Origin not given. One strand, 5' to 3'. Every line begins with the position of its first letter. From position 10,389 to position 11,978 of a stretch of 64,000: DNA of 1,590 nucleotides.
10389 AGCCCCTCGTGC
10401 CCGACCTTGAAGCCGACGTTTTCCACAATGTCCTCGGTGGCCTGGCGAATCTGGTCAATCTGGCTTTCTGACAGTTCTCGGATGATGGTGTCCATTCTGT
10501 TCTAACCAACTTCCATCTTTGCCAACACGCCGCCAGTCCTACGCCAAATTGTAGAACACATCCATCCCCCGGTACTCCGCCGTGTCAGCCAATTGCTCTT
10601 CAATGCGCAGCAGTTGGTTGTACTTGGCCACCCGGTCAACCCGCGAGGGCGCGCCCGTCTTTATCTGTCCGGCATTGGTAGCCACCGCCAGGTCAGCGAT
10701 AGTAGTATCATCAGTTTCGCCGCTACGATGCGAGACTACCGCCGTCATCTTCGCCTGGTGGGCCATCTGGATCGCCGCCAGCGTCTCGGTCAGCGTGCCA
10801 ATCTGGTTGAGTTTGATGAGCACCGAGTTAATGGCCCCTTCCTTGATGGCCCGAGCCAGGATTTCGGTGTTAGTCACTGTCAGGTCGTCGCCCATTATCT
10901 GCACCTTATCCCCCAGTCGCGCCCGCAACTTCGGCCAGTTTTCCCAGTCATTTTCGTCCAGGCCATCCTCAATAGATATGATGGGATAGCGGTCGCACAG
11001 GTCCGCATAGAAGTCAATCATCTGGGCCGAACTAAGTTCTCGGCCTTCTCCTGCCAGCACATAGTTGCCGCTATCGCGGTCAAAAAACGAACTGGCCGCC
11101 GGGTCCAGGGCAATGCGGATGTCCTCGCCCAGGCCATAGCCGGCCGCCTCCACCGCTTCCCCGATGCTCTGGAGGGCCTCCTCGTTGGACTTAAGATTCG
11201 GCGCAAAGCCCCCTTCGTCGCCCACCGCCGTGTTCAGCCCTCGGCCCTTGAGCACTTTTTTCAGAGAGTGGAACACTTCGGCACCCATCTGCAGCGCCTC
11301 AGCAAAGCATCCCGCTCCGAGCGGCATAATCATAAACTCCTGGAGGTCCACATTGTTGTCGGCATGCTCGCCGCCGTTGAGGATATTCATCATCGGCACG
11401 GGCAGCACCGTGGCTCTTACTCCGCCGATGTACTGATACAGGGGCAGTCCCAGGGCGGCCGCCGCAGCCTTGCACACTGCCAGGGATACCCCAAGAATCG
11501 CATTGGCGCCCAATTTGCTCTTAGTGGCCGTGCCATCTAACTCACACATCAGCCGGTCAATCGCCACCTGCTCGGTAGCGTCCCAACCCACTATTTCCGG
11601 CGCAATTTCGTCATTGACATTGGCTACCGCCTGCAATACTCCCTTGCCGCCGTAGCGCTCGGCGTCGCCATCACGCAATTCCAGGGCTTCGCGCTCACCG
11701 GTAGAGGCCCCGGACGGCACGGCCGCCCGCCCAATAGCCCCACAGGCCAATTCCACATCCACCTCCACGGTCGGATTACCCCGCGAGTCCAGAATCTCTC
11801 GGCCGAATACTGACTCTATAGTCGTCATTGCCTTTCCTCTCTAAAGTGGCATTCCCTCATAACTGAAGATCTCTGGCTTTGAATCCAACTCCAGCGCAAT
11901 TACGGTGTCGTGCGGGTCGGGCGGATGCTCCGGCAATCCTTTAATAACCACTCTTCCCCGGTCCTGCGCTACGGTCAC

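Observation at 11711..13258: GH29 fucosidase gene bracketed by an enolase 5' duplication; the remnant forms a leader ORF coupled to the fucosidase start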

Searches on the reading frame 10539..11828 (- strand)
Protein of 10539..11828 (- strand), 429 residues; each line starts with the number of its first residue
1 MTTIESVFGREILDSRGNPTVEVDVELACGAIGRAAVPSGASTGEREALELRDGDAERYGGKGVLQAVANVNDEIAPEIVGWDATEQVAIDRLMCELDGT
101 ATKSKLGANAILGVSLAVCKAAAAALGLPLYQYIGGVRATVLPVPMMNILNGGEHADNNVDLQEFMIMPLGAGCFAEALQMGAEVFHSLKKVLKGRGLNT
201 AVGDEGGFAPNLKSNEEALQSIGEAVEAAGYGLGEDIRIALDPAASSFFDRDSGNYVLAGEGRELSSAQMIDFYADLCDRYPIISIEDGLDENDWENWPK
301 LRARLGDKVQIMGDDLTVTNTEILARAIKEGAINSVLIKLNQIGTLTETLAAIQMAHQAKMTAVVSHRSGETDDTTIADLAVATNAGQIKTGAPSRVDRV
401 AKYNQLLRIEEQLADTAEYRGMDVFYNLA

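Call 5: search_protein_families(library=pfam, proteins=[window:10539-11828:-])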
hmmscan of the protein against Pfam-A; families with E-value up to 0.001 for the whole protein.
window:10539-11828:- (429 aa): 4 families
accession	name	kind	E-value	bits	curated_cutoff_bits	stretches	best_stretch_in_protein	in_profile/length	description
PF00113.28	Enolase_C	-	2.7e-131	437.7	21.5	1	140-426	2-294/296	Enolase, C-terminal TIM barrel domain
PF03952.21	Enolase_N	-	2.7e-61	206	35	1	4-134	1-131/131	Enolase, N-terminal domain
PF13378.12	MR_MLE_C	-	1.3e-08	35.2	29.4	1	224-388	32-173/219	Enolase C-terminal domain-like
PF07476.17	MAAL_C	-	5.1e-05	23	27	1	299-389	127-221/249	Methylaspartate ammonia-lyase C-terminus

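Call 6: find_related_loci(query=window:10539-11828:-, collection=genome_contigs, flank=6000)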
Query window:10539-11828:- (429 aa) in genome_contigs; peptide patterns used: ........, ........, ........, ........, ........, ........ (x = any residue, [..] = any of these).
599 stretches matched a pattern (row limit reached: there are more); 593 encode a relative of the query (tblastn E <= 1e-3); the best 80 are kept; 80 distinct loci.
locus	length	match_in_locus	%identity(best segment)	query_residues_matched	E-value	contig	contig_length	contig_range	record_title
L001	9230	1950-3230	75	1-429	0e+0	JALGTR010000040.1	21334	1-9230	MAG: Candidatus Zipacnadia bacterium isolate Meg22_1012_Bin_267 Meg22_1012_Bin_267_scaffold_6375, whole genome shotgun s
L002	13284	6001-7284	75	1-428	0e+0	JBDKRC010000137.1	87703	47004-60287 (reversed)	MAG: Armatimonadia bacterium isolate 5_bin.152 c_000000905577, whole genome shotgun sequence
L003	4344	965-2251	69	1-429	0e+0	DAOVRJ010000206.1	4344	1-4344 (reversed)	MAG TPA_asm: Candidatus Zixiibacteriota bacterium isolate CSMAG_1598 CSMAG_1598_k141_1200067_length_4344_cov_20.0000, wh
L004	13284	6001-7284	69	1-428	0e+0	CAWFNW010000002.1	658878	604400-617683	MAG: uncultured Actinomycetes bacterium isolate MFD05942.bin.1.20 genome assembly, contig: contig_19889, whole genome sh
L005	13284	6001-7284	68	1-428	0e+0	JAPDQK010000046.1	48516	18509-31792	MAG: Candidatus Zhuqueibacter pondensis isolate JZ4_201709_bins_45 JZ-4_201709_bins_45_scaffold_46, whole genome shotgun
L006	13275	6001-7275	67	1-425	0e+0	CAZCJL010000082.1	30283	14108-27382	MAG TPA_asm: uncultured Cytophagia bacterium isolate SRP141376_co4_213 genome assembly, contig: NODE_2734_length_30283_c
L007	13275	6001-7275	69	1-425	0e+0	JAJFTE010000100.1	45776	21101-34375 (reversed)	MAG: Actinomycetes bacterium isolate bin.129 k141_2859194, whole genome shotgun sequence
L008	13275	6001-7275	70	1-425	0e+0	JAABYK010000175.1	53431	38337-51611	MAG: candidate division KSB1 bacterium isolate CS3-K085 K_merged_R1_(paired)_contig_147377, whole genome shotgun sequenc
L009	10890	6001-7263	71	1-421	0e+0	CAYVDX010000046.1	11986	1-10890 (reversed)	MAG TPA_asm: uncultured Calditrichaceae bacterium isolate SRP163575_co2_215 genome assembly, contig: NODE_6835_length_11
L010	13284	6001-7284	68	1-428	0e+0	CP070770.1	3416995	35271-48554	MAG: Deltaproteobacteria bacterium isolate bin23 chromosome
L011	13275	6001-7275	69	1-425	0e+0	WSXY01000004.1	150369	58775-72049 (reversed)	MAG: Actinobacteria bacterium isolate X3_MetaBAT.18 scaffold_45, whole genome shotgun sequence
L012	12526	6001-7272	69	1-424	0e+0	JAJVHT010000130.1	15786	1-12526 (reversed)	MAG: bacterium isolate Bin_13 c_000000007906, whole genome shotgun sequence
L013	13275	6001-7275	70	1-425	0e+0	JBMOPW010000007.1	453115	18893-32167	MAG: Candidatus Zhuqueibacterota bacterium isolate Betzabe_MAG138 MAG138_7, whole genome shotgun sequence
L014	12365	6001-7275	69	1-425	0e+0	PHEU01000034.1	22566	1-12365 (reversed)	MAG: Actinobacteria bacterium HGW-Actinobacteria-6 08E140C01_scaffold_1581, whole genome shotgun sequence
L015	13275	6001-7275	68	4-428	0e+0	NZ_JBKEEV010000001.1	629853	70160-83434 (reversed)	MAG: Clostridium sp. isolate UW_FK_CLOS1_1 LacMBR1_d7_pb13, whole genome shotgun sequence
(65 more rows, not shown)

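Call 10: find_related_loci(query=window:10539-11828:-, collection=metagenome_contigs, flank=6000)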
Query window:10539-11828:- (429 aa) in metagenome_contigs; peptide patterns used: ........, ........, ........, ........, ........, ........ (x = any residue, [..] = any of these).
600 stretches matched a pattern (row limit reached: there are more); 589 encode a relative of the query (tblastn E <= 1e-3); the best 80 are kept; 80 distinct loci.
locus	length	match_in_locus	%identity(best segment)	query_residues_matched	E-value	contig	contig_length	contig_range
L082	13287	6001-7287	75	1-429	0e+0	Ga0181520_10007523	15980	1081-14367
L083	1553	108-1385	70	1-428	0e+0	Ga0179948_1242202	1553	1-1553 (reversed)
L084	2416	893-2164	70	4-428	0e+0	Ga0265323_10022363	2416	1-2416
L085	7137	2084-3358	69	1-425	0e+0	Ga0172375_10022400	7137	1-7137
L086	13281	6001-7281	70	1-428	0e+0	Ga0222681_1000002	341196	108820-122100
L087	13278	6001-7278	70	1-428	0e+0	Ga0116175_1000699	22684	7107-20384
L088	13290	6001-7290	68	1-429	0e+0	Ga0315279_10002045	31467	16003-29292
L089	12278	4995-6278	68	1-428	0e+0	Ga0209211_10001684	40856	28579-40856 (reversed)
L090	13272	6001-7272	69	1-425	0e+0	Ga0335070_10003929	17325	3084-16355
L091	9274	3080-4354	69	1-425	0e+0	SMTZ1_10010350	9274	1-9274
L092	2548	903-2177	68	1-428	0e+0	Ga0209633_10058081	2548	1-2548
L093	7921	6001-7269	67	4-428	0e+0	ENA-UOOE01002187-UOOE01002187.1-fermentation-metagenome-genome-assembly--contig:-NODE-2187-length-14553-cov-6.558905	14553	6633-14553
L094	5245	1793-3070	68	1-428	0e+0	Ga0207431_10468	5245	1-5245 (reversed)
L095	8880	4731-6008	69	4-428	0e+0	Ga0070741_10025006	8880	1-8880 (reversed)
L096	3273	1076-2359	68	1-428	0e+0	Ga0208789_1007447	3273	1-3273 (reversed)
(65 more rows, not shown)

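Call 12: find_homologous_proteins(query=window:10539-11828:-, max_evalue=1e-100)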
Query window:10539-11828:- (429 aa): 8000 proteins with E <= 1e-100 among 8000 candidates; the best 120 are listed.
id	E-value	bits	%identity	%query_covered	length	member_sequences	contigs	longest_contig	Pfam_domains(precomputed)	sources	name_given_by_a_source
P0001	3.6e-277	937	100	100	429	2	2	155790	PF03952.22,PF00113.29,PF13378.13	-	-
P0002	4.0e-248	842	88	100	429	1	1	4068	PF03952.22,PF00113.29,PF07476.18,PF13378.13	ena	-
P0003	1.7e-247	839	89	100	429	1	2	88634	PF03952.22,PF00113.29,PF07476.18,PF13378.13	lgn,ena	-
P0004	2.0e-246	836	88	100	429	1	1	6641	PF03952.22,PF00113.29,PF07476.18,PF13378.13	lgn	-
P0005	3.3e-245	832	88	100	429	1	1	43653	PF03952.22,PF00113.29,PF07476.18,PF13378.13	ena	-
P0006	3.7e-245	832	88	100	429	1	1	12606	PF03952.22,PF00113.29,PF07476.18,PF13378.13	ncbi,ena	-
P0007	9.2e-244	827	87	100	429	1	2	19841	PF03952.22,PF00113.29,PF07476.18,PF13378.13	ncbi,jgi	-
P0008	6.5e-243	824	87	100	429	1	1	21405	PF03952.22,PF00113.29,PF07476.18,PF13378.13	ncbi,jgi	-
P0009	3.3e-241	819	87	100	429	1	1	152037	PF03952.22,PF00113.29,PF07476.18,PF13378.13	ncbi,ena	-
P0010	2.1e-239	813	87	100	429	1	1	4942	PF03952.22,PF00113.29,PF07476.18,PF13378.13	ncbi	-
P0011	2.5e-223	760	59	77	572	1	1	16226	PF03952.22,PF00113.29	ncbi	-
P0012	2.7e-220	750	81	100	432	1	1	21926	PF03952.22,PF00113.29,PF07476.18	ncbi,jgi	-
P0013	7.8e-220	748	80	100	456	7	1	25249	PF03952.22,PF00113.29,PF13378.13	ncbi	-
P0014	1.1e-219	748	81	100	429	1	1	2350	PF03952.22,PF00113.29,PF13378.13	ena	-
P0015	1.8e-219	747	79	100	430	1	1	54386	PF03952.22,PF00113.29,PF13378.13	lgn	-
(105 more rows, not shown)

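Call 13: find_encoding_contigs(protein=P0003, flank=7000, max_places=3)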
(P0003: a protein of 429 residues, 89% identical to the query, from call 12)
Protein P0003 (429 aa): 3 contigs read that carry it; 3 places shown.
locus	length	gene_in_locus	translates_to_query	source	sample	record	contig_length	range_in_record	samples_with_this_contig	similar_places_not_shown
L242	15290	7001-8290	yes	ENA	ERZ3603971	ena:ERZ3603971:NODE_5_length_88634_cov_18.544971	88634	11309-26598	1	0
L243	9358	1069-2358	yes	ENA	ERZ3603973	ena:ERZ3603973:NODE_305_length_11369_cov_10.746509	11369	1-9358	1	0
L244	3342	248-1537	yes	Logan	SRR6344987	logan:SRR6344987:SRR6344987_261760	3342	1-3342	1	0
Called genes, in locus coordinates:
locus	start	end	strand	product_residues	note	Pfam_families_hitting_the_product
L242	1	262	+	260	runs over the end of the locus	PF00142:Fer4_NifH (weak), PF01656:CbiA, PF02374:ArsA_ATPase (faint), PF09140:MipZ (faint), PF10609:ParA (weak), PF13481:AAA_25 (faint), PF13614:AAA_31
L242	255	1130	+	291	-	PF02195:ParB_N, PF17762:HTH_ParB, PF23552:ParB_C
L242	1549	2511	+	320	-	PF13623:SurA_N_2 (faint), PF13624:SurA_N_3 (weak), PF13145:Rotamase_2, PF00639:Rotamase, PF13616:Rotamase_3 (weak)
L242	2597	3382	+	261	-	PF01503:PRA-PH (faint), PF03819:MazG, PF12643:MazG-like (faint), PF03819:MazG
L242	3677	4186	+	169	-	PF07833:Cu_amine_oxidN1 (weak)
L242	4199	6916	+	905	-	PF01326:PPDK_N, PF00391:PEP-utilizers, PF02896:PEP-utilizers_C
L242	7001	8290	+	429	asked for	PF03952:Enolase_N, PF00113:Enolase_C, PF13378:MR_MLE_C, PF07476:MAAL_C (weak)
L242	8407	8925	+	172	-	-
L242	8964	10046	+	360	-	-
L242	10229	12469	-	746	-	PF11369:DUF3160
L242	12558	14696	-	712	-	PF02706:Wzz, PF01656:CbiA (weak), PF10609:ParA (weak), PF13614:AAA_31 (weak)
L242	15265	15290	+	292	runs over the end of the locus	PF02574:S-methyl_trans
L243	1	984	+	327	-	?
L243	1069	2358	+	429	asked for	PF03952:Enolase_N, PF00113:Enolase_C, PF13378:MR_MLE_C, PF07476:MAAL_C (weak)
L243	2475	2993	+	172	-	-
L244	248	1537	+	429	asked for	PF03952:Enolase_N, PF00113:Enolase_C, PF13378:MR_MLE_C, PF07476:MAAL_C (weak)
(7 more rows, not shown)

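Call 14: find_encoding_contigs(protein=P0009, flank=7000, max_places=3)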
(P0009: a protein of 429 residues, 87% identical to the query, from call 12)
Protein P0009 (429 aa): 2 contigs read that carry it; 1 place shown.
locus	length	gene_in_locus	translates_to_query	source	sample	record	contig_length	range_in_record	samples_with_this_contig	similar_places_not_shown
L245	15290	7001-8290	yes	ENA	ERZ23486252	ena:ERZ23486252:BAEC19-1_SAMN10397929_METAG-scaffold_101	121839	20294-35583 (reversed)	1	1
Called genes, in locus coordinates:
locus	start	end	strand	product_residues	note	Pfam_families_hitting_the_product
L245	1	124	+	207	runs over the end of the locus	PF02527:GidB, PF05175:MTS, PF13847:Methyltransf_31, PF08242:Methyltransf_12, PF13649:Methyltransf_25 (weak)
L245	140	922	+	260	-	PF00142:Fer4_NifH, PF01656:CbiA, PF02374:ArsA_ATPase (weak), PF09140:MipZ (faint), PF10609:ParA, PF13614:AAA_31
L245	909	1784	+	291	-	PF02195:ParB_N, PF17762:HTH_ParB, PF23552:ParB_C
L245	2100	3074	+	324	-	PF13623:SurA_N_2 (weak), PF13624:SurA_N_3, PF13145:Rotamase_2, PF00639:Rotamase (weak)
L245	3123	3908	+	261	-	PF01503:PRA-PH (faint), PF03819:MazG, PF12643:MazG-like (faint), PF03819:MazG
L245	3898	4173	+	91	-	PF01479:S4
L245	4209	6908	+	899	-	PF01326:PPDK_N, PF00391:PEP-utilizers, PF02896:PEP-utilizers_C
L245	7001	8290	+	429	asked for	PF03952:Enolase_N, PF00113:Enolase_C, PF13378:MR_MLE_C (weak), PF07476:MAAL_C (weak)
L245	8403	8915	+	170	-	-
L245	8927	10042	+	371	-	-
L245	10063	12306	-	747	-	PF11369:DUF3160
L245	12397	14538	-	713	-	-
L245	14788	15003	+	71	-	-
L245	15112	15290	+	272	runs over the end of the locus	PF02574:S-methyl_trans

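Call 15: find_encoding_contigs(protein=P0005, flank=7000, max_places=3)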
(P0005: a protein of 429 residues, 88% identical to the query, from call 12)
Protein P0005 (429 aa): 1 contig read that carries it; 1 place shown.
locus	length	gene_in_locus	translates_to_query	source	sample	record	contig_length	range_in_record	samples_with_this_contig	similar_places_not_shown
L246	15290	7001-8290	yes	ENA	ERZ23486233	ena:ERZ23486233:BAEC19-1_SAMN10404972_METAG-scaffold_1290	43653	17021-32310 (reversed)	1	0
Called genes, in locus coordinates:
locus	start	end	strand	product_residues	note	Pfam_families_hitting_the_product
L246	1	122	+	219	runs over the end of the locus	PF02527:GidB, PF05175:MTS, PF13847:Methyltransf_31, PF08242:Methyltransf_12, PF13649:Methyltransf_25 (weak)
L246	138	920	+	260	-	PF00142:Fer4_NifH, PF01656:CbiA, PF02374:ArsA_ATPase (weak), PF09140:MipZ (faint), PF10609:ParA, PF13614:AAA_31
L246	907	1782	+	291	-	PF02195:ParB_N, PF17762:HTH_ParB, PF23552:ParB_C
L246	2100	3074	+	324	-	PF13623:SurA_N_2 (weak), PF13624:SurA_N_3, PF13145:Rotamase_2, PF00639:Rotamase (weak)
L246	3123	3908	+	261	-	PF01503:PRA-PH (faint), PF03819:MazG, PF12643:MazG-like (faint), PF03819:MazG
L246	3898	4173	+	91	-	PF01479:S4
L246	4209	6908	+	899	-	PF01326:PPDK_N, PF00391:PEP-utilizers, PF02896:PEP-utilizers_C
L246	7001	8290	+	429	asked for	PF03952:Enolase_N, PF00113:Enolase_C, PF13378:MR_MLE_C (weak), PF07476:MAAL_C (weak)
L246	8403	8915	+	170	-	-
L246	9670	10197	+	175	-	-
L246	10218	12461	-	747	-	PF11369:DUF3160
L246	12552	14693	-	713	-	-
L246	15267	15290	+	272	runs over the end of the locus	PF02574:S-methyl_trans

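Call 37: find_encoding_contigs(protein=P0004, flank=7000, max_places=2)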
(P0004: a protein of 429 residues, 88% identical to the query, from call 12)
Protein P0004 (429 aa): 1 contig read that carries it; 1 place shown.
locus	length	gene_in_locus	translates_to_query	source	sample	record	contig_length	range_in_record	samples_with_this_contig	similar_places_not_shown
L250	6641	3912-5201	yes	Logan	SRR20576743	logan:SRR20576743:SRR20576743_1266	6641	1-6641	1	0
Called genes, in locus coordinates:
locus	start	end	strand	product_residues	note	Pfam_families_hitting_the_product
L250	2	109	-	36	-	?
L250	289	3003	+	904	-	PF01326:PPDK_N, PF00391:PEP-utilizers, PF02896:PEP-utilizers_C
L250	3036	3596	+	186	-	-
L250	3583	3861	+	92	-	PF08281:Sigma70_r4_2 (weak), PF04545:Sigma70_r4 (weak)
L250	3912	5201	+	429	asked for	PF03952:Enolase_N, PF00113:Enolase_C, PF13378:MR_MLE_C (weak), PF07476:MAAL_C (faint)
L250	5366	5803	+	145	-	-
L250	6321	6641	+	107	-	?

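Call 38: find_encoding_contigs(protein=P0010, flank=7000, max_places=2)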
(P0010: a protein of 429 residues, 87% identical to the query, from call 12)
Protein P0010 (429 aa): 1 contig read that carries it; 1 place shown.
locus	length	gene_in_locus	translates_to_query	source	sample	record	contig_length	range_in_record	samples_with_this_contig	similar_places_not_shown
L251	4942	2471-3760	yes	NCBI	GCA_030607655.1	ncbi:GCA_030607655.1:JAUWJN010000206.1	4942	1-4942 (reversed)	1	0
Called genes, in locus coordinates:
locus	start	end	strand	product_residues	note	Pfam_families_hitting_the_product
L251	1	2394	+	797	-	?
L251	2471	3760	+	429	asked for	PF03952:Enolase_N, PF00113:Enolase_C, PF13378:MR_MLE_C (weak), PF07476:MAAL_C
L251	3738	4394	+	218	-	-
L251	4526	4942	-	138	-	?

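Call 47: list_cluster_members(proteins=[P0001, P0121, P0010, P0009, P0003])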
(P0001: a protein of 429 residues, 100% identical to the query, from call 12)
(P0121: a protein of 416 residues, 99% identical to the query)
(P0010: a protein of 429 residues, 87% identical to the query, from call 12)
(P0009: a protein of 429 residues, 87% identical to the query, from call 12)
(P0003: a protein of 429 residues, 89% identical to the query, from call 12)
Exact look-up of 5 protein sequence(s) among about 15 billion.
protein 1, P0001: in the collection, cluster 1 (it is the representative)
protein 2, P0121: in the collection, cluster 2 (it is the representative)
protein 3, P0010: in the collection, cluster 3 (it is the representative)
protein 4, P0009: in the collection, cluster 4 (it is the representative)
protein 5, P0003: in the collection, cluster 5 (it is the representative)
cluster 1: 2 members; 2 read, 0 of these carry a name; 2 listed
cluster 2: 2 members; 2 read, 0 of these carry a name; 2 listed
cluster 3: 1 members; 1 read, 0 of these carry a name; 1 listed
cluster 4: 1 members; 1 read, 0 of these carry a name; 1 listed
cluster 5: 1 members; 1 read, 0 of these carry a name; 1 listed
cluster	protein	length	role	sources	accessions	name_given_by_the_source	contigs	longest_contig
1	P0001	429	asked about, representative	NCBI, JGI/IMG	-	-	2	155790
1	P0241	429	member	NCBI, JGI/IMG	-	-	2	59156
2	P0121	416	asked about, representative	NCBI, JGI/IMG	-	-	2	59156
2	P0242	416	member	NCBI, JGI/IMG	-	-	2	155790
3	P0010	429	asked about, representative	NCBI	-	-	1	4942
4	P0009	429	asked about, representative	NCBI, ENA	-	-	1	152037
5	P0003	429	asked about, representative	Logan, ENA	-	-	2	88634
